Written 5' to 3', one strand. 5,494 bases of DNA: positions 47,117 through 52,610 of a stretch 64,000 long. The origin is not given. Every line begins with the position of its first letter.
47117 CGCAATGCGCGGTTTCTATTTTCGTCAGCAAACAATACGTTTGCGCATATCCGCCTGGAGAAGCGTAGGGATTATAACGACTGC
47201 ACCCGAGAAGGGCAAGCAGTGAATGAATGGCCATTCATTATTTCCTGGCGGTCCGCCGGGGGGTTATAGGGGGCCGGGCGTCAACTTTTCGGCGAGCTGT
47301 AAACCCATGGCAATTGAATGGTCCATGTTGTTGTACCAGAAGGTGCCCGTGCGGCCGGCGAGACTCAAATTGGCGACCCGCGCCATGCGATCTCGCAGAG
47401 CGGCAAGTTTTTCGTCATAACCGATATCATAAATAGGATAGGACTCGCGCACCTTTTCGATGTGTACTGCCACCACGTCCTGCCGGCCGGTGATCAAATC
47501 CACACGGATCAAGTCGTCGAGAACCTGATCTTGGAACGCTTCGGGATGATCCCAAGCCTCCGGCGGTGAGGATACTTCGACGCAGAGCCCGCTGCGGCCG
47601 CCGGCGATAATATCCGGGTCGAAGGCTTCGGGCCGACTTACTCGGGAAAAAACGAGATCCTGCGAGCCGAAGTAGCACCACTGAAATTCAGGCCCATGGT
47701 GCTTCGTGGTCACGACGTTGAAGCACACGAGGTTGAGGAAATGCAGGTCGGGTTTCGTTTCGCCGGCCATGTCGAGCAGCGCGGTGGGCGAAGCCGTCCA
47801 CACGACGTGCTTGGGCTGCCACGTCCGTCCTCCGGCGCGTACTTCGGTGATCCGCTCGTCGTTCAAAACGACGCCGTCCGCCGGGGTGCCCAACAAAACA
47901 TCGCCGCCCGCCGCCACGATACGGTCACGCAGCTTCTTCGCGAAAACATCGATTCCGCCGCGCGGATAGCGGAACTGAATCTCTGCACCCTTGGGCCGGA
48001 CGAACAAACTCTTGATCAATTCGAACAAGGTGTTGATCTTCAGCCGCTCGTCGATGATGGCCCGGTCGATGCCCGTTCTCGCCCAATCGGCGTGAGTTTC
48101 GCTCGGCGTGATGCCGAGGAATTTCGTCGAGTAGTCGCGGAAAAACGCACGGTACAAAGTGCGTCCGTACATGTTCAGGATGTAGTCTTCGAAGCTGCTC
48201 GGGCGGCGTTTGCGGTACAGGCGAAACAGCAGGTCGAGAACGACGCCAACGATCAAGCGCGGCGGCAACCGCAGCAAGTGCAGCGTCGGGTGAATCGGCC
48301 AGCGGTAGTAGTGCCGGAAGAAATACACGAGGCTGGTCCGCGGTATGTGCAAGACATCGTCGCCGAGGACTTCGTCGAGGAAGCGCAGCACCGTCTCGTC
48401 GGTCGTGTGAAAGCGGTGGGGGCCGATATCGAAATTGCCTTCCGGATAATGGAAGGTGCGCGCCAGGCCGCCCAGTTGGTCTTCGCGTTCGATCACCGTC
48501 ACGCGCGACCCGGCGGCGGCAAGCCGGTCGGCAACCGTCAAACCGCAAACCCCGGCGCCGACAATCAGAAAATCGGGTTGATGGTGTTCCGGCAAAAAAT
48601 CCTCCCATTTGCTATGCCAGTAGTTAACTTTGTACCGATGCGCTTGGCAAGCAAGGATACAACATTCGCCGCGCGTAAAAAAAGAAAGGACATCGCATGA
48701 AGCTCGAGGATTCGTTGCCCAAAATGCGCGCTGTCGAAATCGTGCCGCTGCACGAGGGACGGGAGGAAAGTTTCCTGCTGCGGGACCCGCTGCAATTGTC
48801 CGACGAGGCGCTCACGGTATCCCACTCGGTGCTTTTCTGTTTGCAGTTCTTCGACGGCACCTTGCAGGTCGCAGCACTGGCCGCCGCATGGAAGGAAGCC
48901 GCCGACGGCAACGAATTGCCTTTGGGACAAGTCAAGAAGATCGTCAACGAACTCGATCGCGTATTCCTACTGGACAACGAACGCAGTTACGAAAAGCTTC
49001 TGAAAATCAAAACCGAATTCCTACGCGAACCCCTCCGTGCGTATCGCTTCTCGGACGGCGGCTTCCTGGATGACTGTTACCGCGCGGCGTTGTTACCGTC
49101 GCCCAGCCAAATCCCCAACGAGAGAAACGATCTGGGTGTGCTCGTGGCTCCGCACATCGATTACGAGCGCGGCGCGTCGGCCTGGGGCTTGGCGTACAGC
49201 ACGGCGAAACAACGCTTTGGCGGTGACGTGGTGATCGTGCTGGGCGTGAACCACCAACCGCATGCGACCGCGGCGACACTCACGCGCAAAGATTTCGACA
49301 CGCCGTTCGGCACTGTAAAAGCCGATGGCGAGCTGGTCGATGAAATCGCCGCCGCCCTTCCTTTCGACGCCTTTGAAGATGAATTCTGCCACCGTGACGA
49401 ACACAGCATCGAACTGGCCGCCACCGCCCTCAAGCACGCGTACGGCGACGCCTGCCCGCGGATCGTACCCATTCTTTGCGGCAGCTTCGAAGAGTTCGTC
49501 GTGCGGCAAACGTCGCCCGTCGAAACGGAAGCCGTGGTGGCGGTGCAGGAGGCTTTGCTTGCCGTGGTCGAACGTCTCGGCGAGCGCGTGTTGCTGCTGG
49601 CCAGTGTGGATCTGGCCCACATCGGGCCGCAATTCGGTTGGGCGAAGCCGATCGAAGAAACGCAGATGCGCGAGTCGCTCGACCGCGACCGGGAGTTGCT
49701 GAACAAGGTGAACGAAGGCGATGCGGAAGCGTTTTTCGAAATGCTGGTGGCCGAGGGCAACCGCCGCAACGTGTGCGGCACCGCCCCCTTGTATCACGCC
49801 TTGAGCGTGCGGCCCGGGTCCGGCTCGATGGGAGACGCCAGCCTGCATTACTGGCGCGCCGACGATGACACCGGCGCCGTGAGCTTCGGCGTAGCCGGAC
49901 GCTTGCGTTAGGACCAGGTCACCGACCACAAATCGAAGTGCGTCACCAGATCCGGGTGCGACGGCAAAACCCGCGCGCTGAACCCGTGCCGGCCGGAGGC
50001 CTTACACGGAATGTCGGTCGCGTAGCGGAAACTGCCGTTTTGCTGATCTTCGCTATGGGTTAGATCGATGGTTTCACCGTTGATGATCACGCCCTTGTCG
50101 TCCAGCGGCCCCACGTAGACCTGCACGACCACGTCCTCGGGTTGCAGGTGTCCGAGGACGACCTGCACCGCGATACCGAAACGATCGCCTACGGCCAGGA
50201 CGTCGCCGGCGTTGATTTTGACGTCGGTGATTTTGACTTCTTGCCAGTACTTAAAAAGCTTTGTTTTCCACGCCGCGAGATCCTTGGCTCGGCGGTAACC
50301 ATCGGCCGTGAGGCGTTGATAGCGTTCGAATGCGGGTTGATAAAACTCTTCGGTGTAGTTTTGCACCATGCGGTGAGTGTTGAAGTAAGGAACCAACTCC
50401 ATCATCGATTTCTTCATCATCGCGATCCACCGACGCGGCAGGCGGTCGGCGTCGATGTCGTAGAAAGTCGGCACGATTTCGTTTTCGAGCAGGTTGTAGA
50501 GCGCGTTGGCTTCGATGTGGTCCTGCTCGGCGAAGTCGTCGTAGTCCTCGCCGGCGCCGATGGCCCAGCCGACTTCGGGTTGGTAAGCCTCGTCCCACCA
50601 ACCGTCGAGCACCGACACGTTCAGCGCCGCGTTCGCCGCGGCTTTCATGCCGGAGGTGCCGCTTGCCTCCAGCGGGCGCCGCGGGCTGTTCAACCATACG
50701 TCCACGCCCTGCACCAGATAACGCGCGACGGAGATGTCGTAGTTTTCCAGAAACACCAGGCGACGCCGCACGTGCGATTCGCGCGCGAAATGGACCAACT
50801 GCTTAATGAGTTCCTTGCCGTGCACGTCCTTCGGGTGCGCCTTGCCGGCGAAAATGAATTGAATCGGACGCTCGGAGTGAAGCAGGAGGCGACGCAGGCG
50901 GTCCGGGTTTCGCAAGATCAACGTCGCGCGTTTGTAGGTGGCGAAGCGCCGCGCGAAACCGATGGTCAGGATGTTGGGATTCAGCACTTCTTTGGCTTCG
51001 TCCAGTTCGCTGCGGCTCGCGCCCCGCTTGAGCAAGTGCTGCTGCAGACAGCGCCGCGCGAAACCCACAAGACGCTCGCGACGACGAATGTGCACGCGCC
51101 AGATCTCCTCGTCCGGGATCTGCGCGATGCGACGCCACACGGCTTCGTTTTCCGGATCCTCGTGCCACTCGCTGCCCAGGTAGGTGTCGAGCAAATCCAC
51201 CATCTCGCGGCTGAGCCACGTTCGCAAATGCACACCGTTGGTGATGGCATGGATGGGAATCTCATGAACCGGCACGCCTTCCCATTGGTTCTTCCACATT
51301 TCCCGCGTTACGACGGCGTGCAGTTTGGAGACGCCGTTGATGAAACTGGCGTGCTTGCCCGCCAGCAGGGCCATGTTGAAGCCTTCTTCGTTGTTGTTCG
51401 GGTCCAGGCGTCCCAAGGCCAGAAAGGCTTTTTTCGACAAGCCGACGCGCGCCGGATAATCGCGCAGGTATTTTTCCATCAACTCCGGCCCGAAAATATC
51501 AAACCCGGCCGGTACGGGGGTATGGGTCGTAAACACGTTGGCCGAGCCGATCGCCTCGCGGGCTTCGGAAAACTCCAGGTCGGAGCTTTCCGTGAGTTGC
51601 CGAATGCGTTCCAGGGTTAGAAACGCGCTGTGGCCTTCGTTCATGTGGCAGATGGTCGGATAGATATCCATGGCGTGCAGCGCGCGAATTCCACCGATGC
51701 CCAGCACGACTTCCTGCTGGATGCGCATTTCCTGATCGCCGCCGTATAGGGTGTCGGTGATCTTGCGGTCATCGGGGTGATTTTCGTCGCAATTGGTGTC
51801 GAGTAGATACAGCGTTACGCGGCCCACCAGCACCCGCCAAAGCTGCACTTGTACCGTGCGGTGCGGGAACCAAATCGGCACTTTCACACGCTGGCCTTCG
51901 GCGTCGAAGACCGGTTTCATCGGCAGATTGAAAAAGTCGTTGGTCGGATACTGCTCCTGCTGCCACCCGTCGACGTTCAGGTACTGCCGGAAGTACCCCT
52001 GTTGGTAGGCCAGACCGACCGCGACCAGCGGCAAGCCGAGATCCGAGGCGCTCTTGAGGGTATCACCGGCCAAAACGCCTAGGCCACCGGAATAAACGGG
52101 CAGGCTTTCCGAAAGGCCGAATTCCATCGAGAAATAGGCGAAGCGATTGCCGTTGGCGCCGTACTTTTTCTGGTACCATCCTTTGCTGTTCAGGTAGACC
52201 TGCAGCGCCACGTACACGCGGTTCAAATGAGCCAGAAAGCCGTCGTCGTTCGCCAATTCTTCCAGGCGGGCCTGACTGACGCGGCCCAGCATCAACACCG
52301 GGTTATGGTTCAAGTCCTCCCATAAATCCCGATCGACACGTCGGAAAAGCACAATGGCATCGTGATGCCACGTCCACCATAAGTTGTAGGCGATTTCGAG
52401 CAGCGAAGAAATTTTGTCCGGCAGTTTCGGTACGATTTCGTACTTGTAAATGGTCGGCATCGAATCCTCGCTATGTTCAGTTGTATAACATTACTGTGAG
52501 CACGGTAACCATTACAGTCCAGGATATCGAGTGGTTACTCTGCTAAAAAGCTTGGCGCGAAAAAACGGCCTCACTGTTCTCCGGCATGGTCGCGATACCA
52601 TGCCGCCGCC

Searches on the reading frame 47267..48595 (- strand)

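Call 20: search_protein_families(library=pfam, proteins=[window:47267-48595:-], max_evalue=0.0001)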
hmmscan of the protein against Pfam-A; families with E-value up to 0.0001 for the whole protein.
window:47267-48595:- (443 aa): 7 families
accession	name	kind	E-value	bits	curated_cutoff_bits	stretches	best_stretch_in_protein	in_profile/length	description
PF01593.30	Amino_oxidase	-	3.6e-17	63.2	19.8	1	17-414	2-417/443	Flavin containing amine oxidoreductase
PF13450.12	NAD_binding_8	-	4.8e-17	62.4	21.9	1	11-75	1-67/68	NAD(P)-binding Rossmann-like domain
PF01266.30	DAO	-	6.2e-12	46.2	27.9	1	8-42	1-35/353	FAD dependent oxidoreductase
PF00070.33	Pyr_redox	-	1e-06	29.6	22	1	10-42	3-35/82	Pyridine nucleotide-disulphide oxidoreductase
PF07992.20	Pyr_redox_2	-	3.1e-05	24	26.1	1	8-42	144-178/291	Pyridine nucleotide-disulphide oxidoreductase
PF00890.30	FAD_binding_2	-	3.9e-05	23.5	20.4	1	8-56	1-46/414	FAD binding domain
PF12831.13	FAD_oxidored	-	4.8e-05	23.3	27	0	8-45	1-38/416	FAD dependent oxidoreductase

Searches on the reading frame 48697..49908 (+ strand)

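Call 20: search_protein_families(library=pfam, proteins=[window:48697-49908:+], max_evalue=0.0001)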
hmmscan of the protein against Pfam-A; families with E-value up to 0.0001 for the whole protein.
window:48697-49908:+ (404 aa): 1 family
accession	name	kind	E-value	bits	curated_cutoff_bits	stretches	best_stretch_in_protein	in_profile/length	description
PF01875.22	Memo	-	4e-31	108.6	27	1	146-376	33-240/269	Memo-like protein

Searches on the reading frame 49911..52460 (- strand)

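Call 20: search_protein_families(library=pfam, proteins=[window:49911-52460:-], max_evalue=0.0001)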
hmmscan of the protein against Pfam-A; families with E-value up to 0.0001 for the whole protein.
window:49911-52460:- (850 aa): 2 families
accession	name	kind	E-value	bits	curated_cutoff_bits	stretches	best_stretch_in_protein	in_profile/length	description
PF11897.13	DUF3417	-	1.4e-37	128.9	25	1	13-120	1-109/109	Protein of unknown function (DUF3417)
PF00343.26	Phosphorylase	-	3.7e-33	115.2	27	2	270-620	219-579/713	Carbohydrate phosphorylase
